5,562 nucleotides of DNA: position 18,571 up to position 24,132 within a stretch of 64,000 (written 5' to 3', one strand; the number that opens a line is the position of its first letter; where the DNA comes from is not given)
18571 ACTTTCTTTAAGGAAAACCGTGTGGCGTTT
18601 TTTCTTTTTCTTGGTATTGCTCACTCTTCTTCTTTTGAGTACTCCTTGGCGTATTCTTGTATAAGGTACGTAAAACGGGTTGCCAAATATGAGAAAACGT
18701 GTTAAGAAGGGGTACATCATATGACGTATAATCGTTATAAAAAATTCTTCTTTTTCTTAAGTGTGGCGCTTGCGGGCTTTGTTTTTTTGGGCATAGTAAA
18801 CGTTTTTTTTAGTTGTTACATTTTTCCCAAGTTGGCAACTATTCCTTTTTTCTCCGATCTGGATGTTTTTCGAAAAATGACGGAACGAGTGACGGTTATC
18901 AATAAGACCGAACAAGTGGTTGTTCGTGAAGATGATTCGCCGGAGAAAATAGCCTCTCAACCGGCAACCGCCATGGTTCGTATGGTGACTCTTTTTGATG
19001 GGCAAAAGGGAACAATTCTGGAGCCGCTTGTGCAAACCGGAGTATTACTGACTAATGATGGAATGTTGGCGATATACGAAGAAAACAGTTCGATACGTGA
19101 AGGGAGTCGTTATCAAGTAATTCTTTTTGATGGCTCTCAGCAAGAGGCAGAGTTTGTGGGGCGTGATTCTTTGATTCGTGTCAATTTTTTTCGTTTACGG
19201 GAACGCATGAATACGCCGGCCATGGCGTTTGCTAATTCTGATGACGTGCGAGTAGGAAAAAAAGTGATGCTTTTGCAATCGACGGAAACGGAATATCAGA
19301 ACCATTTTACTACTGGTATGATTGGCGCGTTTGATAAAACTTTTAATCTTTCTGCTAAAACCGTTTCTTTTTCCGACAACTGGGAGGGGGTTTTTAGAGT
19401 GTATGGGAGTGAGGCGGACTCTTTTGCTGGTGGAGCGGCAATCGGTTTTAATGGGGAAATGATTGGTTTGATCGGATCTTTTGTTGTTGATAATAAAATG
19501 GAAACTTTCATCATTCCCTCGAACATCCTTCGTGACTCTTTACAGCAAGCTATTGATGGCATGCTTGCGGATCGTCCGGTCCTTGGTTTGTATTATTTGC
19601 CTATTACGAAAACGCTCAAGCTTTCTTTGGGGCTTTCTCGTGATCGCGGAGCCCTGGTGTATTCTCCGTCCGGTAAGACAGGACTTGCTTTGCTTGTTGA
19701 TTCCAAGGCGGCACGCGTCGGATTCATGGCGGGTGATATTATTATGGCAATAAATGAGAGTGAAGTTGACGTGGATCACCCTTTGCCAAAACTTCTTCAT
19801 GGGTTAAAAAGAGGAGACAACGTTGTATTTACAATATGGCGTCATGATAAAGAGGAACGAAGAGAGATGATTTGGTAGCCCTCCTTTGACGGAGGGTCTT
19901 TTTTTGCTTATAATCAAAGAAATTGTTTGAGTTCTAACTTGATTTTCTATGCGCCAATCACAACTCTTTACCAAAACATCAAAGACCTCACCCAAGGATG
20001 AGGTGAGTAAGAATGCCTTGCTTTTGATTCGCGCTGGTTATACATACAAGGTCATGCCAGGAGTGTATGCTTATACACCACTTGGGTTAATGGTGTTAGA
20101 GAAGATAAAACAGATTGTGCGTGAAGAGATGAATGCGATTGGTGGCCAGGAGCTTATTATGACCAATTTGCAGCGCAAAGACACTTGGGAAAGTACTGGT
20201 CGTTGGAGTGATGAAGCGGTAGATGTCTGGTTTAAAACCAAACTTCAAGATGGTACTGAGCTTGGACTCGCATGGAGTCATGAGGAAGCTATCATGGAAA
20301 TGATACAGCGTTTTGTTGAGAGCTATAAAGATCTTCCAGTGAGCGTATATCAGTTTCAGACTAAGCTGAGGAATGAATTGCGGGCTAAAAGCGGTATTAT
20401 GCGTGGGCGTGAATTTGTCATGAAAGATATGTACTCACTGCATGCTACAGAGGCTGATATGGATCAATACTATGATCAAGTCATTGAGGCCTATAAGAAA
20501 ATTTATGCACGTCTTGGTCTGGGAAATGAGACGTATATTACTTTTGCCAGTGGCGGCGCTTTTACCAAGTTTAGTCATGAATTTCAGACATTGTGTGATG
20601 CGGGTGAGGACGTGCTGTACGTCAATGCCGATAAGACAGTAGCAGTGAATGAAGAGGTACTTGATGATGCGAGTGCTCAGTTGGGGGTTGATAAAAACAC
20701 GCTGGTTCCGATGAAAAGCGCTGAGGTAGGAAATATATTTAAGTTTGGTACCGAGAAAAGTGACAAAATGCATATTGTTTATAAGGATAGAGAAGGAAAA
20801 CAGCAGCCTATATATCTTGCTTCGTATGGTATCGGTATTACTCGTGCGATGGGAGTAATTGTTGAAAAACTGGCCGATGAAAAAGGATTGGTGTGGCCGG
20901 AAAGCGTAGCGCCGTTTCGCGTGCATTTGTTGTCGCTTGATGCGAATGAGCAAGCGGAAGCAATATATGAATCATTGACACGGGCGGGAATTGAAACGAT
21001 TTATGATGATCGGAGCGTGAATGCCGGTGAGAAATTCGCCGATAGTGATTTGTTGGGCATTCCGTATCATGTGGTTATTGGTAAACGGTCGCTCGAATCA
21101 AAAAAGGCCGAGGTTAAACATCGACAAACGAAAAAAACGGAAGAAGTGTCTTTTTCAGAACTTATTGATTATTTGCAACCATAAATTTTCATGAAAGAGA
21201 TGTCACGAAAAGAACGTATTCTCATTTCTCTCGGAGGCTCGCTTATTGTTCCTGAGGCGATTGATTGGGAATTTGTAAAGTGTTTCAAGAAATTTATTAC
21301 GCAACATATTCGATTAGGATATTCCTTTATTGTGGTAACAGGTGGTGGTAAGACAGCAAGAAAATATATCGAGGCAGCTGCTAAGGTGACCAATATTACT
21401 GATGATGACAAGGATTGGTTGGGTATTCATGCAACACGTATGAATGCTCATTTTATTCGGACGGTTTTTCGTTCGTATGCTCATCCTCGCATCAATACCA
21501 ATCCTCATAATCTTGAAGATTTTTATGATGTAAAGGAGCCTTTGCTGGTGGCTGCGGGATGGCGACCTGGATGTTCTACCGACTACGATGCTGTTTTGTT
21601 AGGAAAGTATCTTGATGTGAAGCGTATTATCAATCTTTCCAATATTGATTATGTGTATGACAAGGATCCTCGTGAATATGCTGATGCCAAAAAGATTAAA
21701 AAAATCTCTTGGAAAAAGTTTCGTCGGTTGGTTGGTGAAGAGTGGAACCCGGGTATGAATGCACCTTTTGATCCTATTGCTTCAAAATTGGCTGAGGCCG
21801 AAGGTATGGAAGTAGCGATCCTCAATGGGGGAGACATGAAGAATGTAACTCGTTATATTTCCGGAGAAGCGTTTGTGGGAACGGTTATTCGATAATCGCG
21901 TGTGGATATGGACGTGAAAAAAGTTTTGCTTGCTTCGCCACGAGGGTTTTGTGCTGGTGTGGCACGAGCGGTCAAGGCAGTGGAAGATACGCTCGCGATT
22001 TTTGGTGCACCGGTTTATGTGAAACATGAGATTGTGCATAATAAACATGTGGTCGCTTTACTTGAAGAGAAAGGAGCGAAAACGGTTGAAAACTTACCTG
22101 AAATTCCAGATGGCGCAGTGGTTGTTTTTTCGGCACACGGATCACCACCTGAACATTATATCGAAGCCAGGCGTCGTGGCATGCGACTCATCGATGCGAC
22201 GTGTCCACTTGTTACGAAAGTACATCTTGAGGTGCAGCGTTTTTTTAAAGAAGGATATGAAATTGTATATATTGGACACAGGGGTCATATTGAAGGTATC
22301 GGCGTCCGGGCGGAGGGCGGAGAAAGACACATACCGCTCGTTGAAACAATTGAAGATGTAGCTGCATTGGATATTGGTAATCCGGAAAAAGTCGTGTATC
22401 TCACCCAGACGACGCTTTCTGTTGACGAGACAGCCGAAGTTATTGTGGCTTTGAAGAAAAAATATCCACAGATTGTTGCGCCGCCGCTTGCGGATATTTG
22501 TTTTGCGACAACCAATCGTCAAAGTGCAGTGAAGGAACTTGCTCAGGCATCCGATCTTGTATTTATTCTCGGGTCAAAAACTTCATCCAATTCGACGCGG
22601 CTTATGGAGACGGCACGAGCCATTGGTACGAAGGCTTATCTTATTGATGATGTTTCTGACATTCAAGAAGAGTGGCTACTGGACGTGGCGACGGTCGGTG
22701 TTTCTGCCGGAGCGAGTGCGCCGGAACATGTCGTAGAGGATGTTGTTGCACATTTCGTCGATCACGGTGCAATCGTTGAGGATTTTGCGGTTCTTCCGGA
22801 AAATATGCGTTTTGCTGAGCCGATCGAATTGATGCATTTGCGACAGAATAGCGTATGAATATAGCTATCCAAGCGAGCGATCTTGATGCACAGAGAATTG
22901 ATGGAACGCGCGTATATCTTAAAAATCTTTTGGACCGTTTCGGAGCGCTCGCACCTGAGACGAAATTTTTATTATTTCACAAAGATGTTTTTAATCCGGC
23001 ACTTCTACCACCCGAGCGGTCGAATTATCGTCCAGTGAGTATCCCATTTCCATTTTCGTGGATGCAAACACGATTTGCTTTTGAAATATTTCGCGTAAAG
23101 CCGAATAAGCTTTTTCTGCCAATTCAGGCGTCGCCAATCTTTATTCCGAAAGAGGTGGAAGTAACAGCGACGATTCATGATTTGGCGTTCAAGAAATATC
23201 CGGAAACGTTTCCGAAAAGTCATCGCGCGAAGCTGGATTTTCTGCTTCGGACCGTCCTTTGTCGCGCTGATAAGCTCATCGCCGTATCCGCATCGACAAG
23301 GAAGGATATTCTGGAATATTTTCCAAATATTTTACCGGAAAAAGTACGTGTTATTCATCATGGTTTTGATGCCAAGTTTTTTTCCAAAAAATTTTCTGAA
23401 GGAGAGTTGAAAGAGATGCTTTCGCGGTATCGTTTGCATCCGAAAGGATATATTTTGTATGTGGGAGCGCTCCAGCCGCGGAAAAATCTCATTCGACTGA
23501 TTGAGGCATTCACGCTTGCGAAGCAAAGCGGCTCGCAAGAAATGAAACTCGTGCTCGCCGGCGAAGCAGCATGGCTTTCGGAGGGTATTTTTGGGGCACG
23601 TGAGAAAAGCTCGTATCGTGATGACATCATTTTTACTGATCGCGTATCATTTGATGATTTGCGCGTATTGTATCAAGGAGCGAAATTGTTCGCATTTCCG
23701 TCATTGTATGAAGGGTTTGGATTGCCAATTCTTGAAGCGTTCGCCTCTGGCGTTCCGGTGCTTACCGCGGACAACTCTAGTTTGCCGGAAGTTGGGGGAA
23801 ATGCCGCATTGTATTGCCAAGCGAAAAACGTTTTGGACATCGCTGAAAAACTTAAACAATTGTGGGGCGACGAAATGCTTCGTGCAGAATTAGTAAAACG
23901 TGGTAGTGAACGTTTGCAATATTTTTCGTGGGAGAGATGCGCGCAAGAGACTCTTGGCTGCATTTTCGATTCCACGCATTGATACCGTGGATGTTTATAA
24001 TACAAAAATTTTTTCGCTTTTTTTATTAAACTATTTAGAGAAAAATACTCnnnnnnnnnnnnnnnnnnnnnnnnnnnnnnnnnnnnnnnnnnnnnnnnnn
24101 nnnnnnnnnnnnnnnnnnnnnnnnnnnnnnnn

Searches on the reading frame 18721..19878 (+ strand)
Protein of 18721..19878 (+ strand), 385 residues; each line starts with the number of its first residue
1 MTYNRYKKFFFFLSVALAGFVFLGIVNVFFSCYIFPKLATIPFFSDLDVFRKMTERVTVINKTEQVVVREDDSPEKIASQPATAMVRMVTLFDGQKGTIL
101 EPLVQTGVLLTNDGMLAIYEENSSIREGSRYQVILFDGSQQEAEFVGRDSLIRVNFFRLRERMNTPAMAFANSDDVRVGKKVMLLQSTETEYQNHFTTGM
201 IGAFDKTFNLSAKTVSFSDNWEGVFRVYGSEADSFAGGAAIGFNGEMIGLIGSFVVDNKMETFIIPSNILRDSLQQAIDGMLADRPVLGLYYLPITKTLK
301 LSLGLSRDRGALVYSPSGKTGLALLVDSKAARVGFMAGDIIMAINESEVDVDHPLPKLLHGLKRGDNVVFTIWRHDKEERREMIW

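Call 34: search_protein_families(library=pfam, proteins=[window:18721-19878:+], max_evalue=0.00001)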
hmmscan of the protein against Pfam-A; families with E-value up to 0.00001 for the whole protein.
window:18721-19878:+ (385 aa): 2 families
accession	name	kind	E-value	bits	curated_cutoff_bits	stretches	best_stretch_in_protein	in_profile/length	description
PF13365.12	Trypsin_2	-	2e-07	32.3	27.6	1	106-250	9-144/144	Trypsin-like peptidase domain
PF13180.12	PDZ_2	-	1.7e-06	28.6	27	1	328-379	21-74/80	PDZ domain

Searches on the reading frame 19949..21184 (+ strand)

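Call 34: search_protein_families(library=pfam, proteins=[window:19949-21184:+], max_evalue=0.00001)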
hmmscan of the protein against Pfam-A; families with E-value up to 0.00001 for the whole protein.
window:19949-21184:+ (411 aa): 2 families
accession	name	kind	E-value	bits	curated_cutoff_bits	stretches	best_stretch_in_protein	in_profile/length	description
PF00587.30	tRNA-synt_2b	-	6e-26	92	29.3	1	95-307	1-178/179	tRNA synthetase class II core domain (G, H, P, S and T)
PF03129.25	HGTP_anticodon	-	6.8e-21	74.7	21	1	331-410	13-92/94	Anticodon binding domain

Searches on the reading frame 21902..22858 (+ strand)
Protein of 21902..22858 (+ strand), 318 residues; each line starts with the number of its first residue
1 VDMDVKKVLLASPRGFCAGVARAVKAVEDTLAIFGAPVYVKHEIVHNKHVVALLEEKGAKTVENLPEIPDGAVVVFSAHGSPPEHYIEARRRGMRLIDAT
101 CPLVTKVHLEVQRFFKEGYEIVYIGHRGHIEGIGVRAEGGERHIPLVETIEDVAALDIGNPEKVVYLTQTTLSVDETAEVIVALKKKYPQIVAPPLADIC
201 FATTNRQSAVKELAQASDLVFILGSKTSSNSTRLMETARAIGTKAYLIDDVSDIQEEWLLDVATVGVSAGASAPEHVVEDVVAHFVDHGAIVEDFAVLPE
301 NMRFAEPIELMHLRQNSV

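Call 34: search_protein_families(library=pfam, proteins=[window:21902-22858:+], max_evalue=0.00001)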
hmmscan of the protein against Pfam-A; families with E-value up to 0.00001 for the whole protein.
window:21902-22858:+ (318 aa): 1 family
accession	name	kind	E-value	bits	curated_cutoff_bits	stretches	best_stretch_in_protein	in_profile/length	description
PF02401.23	LYTB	-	2.3e-88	296.4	24.5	1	8-284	1-265/267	LytB protein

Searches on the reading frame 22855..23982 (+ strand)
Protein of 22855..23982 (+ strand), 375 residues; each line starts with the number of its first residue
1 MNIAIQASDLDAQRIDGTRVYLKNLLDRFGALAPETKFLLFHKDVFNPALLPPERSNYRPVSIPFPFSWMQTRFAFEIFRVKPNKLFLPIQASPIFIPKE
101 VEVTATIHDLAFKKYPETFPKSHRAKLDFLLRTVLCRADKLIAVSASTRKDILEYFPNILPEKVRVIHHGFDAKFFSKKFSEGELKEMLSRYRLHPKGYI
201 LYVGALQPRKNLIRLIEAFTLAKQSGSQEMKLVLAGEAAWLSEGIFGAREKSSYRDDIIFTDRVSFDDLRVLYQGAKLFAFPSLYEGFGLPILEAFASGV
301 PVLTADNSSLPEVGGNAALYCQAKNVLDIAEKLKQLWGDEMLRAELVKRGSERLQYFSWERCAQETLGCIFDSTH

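Call 34: search_protein_families(library=pfam, proteins=[window:22855-23982:+], max_evalue=0.00001)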
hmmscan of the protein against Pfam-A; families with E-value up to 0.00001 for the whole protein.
window:22855-23982:+ (375 aa): 5 families
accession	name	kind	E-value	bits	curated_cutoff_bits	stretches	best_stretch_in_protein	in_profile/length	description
PF00534.26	Glycos_transf_1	-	8.2e-29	100.8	26.4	1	197-352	15-171/172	Glycosyl transferases group 1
PF13692.12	Glyco_trans_1_4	-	1.2e-24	87.6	27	1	199-339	3-142/142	Glycosyl transferases group 1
PF13439.12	Glyco_transf_4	-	1.1e-09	38.9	28.5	1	100-173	96-168/170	Glycosyltransferase Family 4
PF13524.12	Glyco_trans_1_2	-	2.4e-07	31.2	25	1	229-367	14-143/144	Glycosyl transferase-like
PF20706.3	GT4-conflict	-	3e-07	30.2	26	1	229-310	232-316/385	Family 4 Glycosyltransferase in conflict systems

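Call 64: search_protein_families(library=padloc, proteins=[window:22855-23982:+], max_evalue=0.001)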
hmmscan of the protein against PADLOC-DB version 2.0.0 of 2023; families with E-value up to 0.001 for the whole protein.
window:22855-23982:+ (375 aa): 0 families
